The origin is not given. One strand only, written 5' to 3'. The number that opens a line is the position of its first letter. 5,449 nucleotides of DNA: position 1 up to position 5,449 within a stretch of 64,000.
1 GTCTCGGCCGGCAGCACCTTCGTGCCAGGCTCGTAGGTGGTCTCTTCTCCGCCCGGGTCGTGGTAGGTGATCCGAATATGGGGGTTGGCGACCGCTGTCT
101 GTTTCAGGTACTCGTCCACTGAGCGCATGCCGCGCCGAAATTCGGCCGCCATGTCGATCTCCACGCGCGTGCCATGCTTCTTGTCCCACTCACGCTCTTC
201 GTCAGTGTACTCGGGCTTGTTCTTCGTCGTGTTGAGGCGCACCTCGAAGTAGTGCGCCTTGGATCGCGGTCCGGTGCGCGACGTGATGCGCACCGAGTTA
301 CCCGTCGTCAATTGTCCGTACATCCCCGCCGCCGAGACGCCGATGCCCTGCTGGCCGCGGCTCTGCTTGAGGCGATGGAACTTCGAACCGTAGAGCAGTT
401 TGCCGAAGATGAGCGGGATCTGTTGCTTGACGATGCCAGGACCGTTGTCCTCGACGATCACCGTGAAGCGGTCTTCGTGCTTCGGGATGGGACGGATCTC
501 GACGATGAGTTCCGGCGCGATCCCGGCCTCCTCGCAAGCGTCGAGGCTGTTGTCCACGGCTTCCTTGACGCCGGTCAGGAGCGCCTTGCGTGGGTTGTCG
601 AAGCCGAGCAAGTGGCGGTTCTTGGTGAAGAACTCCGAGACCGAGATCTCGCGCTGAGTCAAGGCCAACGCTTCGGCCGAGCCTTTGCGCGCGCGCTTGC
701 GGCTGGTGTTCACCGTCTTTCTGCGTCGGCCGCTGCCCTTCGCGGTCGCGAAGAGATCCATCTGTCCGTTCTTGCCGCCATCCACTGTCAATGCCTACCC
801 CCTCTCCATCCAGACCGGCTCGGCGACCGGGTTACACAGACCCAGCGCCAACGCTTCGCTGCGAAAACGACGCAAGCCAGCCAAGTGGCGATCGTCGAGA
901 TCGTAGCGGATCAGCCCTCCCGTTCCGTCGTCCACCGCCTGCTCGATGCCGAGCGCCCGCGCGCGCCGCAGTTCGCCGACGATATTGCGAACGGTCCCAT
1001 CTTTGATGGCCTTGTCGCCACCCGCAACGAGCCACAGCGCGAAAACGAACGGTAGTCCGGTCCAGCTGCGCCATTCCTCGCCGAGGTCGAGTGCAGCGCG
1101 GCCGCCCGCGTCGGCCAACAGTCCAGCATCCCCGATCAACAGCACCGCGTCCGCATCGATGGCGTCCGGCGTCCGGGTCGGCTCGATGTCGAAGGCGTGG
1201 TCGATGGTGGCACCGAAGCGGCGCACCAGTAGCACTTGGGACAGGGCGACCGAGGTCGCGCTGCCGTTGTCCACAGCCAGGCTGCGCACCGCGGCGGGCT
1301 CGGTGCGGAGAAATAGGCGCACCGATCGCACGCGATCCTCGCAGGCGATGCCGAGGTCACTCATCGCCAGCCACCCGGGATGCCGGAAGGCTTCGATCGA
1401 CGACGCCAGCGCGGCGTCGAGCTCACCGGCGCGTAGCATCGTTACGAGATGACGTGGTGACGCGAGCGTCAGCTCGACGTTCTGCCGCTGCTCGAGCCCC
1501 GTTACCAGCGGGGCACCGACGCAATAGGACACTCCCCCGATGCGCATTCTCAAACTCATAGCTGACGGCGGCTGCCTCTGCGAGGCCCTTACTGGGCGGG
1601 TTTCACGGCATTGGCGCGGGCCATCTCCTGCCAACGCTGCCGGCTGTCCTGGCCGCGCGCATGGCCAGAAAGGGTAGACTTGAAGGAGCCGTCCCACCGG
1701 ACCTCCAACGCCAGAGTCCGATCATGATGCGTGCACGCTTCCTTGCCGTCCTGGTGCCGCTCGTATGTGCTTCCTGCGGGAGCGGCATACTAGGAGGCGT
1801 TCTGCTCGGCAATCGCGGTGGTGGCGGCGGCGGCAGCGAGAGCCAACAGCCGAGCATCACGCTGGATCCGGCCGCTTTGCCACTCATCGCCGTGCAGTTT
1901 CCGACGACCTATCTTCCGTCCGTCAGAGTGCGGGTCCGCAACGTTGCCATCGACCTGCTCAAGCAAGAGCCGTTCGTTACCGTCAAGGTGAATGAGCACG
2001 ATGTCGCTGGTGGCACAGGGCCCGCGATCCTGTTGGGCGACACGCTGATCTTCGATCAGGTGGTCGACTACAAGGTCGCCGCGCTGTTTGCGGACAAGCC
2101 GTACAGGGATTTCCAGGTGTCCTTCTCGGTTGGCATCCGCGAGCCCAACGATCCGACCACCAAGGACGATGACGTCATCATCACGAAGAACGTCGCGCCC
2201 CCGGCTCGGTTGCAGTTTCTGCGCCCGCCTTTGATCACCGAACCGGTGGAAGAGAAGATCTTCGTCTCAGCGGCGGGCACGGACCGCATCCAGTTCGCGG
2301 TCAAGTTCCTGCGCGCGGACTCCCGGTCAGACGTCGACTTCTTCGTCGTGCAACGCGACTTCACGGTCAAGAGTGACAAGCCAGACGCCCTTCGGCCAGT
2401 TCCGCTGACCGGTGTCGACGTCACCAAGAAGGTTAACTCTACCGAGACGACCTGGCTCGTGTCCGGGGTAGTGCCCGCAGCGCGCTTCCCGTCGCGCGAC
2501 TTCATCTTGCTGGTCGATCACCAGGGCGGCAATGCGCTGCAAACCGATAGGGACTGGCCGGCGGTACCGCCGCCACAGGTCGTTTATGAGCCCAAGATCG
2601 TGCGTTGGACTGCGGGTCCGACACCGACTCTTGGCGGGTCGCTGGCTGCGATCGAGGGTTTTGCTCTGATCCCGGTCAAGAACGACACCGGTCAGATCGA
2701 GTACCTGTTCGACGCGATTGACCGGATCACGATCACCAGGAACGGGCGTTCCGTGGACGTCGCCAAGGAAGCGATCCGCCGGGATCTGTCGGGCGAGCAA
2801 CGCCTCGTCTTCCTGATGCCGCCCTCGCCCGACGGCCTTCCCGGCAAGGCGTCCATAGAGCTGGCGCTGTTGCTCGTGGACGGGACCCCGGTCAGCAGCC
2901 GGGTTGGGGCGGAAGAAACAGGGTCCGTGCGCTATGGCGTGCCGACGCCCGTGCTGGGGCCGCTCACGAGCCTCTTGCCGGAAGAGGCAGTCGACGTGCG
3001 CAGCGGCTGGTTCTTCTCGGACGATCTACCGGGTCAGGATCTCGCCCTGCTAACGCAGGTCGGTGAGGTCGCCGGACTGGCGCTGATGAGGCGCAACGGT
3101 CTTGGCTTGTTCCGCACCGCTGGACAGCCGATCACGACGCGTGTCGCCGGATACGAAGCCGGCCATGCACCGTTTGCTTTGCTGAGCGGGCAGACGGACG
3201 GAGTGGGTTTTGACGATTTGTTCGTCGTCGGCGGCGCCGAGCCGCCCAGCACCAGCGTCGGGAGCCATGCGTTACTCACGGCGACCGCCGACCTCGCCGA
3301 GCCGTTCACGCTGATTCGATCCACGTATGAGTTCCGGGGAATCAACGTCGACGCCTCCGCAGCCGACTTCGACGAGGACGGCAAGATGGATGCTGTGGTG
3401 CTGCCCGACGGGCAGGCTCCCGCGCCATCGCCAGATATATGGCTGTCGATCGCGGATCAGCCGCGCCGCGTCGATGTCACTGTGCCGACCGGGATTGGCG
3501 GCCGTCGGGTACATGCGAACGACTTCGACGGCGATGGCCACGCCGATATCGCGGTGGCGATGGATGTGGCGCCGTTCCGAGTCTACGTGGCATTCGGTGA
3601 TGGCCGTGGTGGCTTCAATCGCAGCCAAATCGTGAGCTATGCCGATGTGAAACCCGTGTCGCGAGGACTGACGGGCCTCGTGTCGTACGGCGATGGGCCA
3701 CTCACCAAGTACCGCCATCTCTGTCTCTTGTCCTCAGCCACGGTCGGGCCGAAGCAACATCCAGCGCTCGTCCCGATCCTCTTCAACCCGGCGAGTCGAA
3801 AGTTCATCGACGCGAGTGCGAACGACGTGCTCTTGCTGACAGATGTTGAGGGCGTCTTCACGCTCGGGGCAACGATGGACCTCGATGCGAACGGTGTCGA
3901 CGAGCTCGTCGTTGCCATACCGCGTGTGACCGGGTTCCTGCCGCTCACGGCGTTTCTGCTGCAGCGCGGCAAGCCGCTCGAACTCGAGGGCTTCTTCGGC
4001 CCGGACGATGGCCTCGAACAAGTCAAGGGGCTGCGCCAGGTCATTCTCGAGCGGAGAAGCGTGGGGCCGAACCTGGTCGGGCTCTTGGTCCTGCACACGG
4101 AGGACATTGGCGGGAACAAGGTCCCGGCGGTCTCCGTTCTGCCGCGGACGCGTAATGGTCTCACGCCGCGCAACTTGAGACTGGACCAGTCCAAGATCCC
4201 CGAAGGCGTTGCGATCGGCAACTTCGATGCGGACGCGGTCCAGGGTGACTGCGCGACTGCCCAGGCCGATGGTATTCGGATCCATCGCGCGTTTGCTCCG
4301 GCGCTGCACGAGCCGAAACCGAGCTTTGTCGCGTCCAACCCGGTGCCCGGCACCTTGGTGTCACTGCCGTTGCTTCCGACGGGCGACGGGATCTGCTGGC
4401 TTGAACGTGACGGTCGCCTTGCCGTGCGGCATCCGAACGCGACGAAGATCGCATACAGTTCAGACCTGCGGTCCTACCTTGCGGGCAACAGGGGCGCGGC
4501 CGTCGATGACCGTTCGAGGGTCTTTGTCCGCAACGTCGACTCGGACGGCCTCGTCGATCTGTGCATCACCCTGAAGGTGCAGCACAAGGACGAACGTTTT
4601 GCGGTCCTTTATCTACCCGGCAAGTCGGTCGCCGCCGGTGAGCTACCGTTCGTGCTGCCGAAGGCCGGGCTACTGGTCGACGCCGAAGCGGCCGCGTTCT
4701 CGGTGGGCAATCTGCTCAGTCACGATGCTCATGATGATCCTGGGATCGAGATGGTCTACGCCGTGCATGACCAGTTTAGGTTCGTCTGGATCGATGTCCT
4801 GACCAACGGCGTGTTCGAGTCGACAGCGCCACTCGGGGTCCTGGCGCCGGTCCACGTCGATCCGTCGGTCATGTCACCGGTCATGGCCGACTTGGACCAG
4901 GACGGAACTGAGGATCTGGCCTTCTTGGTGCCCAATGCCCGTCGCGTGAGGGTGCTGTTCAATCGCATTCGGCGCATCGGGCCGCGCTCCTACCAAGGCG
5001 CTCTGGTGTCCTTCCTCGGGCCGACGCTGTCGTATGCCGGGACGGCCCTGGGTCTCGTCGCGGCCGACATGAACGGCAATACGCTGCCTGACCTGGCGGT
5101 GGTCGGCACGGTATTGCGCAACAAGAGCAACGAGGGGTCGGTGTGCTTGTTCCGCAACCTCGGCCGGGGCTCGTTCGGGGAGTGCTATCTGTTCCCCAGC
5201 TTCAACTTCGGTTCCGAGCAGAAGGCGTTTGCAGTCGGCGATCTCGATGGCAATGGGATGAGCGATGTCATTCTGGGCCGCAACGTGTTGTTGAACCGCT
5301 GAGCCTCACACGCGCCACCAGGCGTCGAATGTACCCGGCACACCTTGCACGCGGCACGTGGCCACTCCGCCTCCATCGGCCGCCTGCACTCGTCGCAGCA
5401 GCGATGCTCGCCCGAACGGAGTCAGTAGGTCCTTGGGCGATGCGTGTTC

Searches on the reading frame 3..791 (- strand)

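Call 22: search_protein_families(library=pfam, proteins=[window:3-791:-], max_evalue=0.0001)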
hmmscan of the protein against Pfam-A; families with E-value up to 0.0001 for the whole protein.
window:3-791:- (263 aa): 2 families
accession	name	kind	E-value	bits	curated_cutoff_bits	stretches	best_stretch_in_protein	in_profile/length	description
PF02518.31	HATPase_c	-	3.3e-11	44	26.4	1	70-178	5-102/111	Histidine kinase-, DNA gyrase B-, and HSP90-like ATPase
PF13589.12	HATPase_c_3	-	2.8e-08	34.3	25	1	75-174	7-95/137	Histidine kinase-, DNA gyrase B-, and HSP90-like ATPase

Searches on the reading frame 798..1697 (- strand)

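Call 22: search_protein_families(library=pfam, proteins=[window:798-1697:-], max_evalue=0.0001)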
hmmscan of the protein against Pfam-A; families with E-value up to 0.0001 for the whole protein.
window:798-1697:- (300 aa): 1 family
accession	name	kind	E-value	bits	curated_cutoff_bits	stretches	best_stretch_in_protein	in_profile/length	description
PF02621.19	VitK2_biosynth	-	7e-35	121.1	26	1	51-253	1-205/252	Menaquinone biosynthesis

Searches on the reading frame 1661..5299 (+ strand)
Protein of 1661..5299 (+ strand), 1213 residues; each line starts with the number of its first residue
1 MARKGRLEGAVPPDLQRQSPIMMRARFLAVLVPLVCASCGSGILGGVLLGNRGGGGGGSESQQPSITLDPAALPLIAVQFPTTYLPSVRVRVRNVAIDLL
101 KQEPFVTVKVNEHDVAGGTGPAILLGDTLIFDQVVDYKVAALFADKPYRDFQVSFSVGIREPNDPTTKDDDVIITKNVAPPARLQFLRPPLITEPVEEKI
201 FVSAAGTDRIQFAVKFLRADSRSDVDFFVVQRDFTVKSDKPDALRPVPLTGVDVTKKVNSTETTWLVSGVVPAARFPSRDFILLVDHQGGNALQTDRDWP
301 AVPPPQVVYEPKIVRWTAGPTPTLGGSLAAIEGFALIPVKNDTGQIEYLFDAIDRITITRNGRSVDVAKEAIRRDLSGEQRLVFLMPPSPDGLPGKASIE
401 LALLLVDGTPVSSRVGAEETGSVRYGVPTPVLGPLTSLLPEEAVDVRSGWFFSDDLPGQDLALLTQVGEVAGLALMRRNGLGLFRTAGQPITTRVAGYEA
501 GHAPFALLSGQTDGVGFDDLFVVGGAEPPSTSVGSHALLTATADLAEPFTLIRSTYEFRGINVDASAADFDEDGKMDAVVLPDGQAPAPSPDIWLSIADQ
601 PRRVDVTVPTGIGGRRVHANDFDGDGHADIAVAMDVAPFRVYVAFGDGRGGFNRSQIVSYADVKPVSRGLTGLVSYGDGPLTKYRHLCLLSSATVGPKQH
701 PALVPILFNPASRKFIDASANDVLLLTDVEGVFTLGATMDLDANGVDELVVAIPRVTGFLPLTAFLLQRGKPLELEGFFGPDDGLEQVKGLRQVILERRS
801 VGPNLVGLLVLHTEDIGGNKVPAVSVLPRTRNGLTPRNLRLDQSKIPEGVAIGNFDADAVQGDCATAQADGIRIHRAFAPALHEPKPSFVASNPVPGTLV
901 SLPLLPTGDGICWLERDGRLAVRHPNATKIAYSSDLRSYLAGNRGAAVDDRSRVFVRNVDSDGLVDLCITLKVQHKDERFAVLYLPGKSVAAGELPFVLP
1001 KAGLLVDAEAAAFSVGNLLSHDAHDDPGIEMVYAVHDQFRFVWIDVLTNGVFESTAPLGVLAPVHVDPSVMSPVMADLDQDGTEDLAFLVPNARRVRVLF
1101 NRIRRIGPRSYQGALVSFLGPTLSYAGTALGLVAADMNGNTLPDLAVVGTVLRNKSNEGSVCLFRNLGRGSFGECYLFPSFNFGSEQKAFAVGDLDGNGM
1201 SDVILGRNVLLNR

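Call 22: search_protein_families(library=pfam, proteins=[window:1661-5299:+], max_evalue=0.0001)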
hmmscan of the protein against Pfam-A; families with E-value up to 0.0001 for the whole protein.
window:1661-5299:+ (1213 aa): 2 families
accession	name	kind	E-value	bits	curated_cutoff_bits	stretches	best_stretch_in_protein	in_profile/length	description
PF13517.12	FG-GAP_3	-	2.8e-16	60.3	26.9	2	569-632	1-61/61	FG-GAP-like repeat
PF01839.29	FG-GAP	-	3.7e-09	36.7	22.1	0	619-633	7-21/37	FG-GAP repeat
